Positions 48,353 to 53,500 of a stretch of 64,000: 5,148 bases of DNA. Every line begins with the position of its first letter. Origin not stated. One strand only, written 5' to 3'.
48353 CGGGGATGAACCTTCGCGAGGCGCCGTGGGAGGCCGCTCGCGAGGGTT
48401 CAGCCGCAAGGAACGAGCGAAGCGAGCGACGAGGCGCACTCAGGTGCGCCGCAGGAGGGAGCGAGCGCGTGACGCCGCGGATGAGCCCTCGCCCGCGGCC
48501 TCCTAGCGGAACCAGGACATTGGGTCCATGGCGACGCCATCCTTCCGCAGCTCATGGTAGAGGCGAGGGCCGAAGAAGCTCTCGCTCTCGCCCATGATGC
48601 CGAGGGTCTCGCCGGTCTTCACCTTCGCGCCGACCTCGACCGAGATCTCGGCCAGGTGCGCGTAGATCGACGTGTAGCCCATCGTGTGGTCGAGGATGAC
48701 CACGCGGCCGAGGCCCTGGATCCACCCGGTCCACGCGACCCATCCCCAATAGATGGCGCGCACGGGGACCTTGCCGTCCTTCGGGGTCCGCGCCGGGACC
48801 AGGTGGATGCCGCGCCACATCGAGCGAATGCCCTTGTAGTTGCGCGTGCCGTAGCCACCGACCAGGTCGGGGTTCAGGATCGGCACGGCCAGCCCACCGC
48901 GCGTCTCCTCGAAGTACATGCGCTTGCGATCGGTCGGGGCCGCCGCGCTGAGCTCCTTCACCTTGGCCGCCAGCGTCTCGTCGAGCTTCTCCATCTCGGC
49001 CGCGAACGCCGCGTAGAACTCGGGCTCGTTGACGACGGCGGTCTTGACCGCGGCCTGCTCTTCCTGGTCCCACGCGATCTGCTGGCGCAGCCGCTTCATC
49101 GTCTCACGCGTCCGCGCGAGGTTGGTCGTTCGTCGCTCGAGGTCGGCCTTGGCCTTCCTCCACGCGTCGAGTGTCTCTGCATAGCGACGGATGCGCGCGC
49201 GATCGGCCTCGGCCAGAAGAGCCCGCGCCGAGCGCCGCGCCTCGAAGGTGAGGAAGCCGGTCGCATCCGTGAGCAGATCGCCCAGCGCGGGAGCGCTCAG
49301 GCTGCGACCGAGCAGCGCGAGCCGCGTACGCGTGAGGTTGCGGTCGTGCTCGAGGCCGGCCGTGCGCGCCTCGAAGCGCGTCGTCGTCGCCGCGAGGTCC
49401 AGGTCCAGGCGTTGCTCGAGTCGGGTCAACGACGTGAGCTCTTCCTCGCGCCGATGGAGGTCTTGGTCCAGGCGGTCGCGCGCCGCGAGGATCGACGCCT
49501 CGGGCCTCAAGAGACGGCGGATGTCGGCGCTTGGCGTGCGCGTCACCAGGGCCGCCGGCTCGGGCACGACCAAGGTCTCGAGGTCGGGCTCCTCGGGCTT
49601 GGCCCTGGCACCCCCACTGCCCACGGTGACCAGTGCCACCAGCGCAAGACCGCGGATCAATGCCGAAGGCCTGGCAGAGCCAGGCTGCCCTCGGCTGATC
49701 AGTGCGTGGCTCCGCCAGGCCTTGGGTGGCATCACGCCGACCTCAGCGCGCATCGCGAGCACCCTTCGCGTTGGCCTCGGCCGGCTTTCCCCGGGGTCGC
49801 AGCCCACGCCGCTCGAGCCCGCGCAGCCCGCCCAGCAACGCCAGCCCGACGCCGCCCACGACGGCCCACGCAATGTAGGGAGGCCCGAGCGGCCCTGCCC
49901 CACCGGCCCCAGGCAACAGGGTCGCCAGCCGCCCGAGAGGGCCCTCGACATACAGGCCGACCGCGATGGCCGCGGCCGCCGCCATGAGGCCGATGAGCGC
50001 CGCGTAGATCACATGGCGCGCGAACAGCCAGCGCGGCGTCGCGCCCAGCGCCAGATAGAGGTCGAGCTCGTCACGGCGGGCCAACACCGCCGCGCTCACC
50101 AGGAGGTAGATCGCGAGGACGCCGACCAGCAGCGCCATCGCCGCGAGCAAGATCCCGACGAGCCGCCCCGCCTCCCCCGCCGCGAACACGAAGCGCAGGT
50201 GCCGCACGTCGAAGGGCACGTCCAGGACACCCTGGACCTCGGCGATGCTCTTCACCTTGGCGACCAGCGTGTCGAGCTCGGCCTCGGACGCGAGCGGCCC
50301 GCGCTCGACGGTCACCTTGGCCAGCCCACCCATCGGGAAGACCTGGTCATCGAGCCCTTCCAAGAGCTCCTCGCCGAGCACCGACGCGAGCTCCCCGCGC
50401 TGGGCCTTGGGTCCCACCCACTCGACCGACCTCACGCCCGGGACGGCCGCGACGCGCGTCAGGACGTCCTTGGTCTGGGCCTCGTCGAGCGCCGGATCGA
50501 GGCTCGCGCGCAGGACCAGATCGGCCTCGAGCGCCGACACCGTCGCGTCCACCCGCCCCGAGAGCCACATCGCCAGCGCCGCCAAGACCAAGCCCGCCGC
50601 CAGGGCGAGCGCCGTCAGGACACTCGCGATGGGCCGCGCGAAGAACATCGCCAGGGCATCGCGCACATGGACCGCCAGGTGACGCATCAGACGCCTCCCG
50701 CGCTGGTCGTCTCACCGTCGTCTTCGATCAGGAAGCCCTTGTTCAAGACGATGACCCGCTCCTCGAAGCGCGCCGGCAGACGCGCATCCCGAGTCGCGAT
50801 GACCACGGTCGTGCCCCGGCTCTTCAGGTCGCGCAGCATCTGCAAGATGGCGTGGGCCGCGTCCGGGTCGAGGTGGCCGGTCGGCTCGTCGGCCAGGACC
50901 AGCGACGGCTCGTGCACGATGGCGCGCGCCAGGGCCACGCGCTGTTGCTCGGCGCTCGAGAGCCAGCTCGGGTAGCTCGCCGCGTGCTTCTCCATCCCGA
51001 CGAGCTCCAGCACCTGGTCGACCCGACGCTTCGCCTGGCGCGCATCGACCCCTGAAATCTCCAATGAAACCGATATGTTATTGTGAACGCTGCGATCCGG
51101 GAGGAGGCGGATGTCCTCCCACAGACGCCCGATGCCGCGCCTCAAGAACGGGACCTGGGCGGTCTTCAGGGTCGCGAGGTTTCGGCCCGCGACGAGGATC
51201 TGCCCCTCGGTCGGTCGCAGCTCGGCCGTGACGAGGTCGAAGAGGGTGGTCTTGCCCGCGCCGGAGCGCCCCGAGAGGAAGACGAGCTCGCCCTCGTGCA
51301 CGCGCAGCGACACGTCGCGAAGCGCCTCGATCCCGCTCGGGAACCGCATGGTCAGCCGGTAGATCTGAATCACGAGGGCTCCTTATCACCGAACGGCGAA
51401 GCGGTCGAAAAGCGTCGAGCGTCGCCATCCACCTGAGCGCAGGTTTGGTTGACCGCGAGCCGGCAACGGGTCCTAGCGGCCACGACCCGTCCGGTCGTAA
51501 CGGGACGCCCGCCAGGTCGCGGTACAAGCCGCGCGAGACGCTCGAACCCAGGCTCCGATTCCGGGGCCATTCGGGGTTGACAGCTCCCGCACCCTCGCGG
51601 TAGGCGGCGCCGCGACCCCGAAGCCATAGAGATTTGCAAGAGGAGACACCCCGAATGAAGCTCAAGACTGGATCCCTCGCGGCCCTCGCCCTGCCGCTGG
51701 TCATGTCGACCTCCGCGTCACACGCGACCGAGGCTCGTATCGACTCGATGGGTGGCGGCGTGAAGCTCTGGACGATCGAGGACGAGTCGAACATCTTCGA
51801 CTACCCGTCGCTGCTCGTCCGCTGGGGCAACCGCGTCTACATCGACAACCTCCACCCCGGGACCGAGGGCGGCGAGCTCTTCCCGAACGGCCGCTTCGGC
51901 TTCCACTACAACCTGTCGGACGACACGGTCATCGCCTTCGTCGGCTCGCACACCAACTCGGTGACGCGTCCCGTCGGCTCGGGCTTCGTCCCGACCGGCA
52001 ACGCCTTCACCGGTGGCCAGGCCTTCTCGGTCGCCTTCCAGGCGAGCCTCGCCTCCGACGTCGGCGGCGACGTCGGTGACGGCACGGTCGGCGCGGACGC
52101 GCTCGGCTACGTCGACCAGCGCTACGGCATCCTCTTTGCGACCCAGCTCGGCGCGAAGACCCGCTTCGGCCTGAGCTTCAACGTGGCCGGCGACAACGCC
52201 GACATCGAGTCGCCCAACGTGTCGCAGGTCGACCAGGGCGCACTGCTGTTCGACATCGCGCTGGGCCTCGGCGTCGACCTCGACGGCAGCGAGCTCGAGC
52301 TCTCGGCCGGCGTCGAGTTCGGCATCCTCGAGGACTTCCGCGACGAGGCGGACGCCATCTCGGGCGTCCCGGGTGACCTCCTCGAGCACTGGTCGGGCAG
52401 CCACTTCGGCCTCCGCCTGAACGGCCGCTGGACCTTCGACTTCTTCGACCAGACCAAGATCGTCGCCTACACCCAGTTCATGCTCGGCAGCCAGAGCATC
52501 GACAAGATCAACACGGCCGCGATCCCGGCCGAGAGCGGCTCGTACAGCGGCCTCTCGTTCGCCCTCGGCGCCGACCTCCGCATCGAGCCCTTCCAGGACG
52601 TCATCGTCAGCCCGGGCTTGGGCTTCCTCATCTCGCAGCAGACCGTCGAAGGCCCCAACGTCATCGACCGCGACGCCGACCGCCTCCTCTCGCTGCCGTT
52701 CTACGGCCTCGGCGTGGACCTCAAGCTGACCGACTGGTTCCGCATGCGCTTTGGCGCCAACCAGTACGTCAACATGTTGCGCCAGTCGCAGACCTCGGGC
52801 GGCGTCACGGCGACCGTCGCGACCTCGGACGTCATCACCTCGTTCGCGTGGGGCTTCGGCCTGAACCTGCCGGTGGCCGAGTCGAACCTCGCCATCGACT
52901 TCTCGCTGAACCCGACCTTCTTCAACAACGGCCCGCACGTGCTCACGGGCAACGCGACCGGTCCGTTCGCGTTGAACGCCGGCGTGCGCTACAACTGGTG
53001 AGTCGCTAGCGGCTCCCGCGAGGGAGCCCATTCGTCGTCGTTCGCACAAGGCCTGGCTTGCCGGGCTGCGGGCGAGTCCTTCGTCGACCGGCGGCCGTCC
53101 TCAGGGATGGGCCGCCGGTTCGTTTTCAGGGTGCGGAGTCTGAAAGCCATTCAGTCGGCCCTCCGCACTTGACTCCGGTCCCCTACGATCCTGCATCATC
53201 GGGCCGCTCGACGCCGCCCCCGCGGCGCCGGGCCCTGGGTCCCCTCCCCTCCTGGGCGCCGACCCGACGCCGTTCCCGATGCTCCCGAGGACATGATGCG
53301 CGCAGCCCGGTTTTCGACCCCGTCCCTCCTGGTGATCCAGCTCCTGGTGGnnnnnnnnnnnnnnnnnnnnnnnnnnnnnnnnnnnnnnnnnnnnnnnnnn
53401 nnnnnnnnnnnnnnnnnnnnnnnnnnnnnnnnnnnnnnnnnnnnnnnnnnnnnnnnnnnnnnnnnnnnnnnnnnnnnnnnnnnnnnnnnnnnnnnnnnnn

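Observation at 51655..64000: OMP gene followed by a four-gene operon of giant DT-linker lipoproteins (IgGFc-binding-like beta-helix, IPT/TIG array, more than 30 propeller blades) with no characterised counterpart I can name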

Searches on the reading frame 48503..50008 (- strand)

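Call 11: search_protein_families(library=pfam, proteins=[window:48503-50008:-], max_evalue=0.001)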
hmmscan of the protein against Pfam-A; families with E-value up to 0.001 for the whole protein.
window:48503-50008:- (501 aa): 1 family
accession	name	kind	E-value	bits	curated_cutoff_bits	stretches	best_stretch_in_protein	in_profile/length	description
PF01551.29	Peptidase_M23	-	1.8e-20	73.3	28.7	1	413-496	13-96/96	Peptidase family M23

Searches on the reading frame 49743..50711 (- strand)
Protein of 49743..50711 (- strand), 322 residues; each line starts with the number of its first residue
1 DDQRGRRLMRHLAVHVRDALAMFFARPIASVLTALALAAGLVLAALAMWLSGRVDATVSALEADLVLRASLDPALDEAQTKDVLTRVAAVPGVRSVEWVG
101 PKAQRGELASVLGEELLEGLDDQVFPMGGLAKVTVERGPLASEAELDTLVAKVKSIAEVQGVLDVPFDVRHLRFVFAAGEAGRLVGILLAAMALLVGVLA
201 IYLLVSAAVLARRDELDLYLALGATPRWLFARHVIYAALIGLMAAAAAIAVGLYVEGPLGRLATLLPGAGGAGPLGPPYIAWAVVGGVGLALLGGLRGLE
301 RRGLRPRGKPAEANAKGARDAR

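Call 11: search_protein_families(library=pfam, proteins=[window:49743-50711:-], max_evalue=0.001)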
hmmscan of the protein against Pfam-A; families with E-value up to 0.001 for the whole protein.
window:49743-50711:- (322 aa): 2 families
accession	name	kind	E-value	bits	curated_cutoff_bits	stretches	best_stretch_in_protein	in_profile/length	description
PF02687.27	FtsX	-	1.6e-09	38.3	25.5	1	188-295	2-108/120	FtsX-like permease C-terminal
PF18075.7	FtsX_ECD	-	0.00018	22.5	23.5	1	68-162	4-96/96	FtsX extracellular domain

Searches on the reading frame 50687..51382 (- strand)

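Call 11: search_protein_families(library=pfam, proteins=[window:50687-51382:-], max_evalue=0.001)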
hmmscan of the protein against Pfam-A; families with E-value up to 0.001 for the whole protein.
window:50687-51382:- (231 aa): 6 families
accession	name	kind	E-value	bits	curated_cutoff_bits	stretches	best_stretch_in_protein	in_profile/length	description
PF00005.33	ABC_tran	-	3e-31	109.3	25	1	21-168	1-136/137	ABC transporter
PF13304.12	AAA_21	-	1.3e-07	32.4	27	1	138-197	235-297/304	AAA domain, putative AbiEii toxin, Type IV TA system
PF13191.12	AAA_16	-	1e-05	26.5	32.6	1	18-186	9-159/167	AAA ATPase domain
PF25199.1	nSTAND_NTPase5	-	0.00019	21.7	34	0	30-56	40-66/145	Novel STAND NTPase 5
PF13555.12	AAA_29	-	0.00033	20.8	27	1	24-59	15-50/61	P-loop containing region of AAA domain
PF06414.18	Zeta_toxin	-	0.00071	19.5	22.3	0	32-64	17-49/199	Zeta toxin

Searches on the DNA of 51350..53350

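Call 91: search_rna_families(source=window, start=51350, end=53350, threshold=evalue, max_evalue=1)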
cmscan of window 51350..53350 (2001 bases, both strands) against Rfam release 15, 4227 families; matches with E-value up to 1: 1.
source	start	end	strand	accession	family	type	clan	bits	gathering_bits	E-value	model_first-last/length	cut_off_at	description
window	52259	52309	-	RF02238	asX4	Gene; sRNA;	-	15.6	100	0.14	152-203/309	no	Xanthomonas sRNA asX4/Xoo4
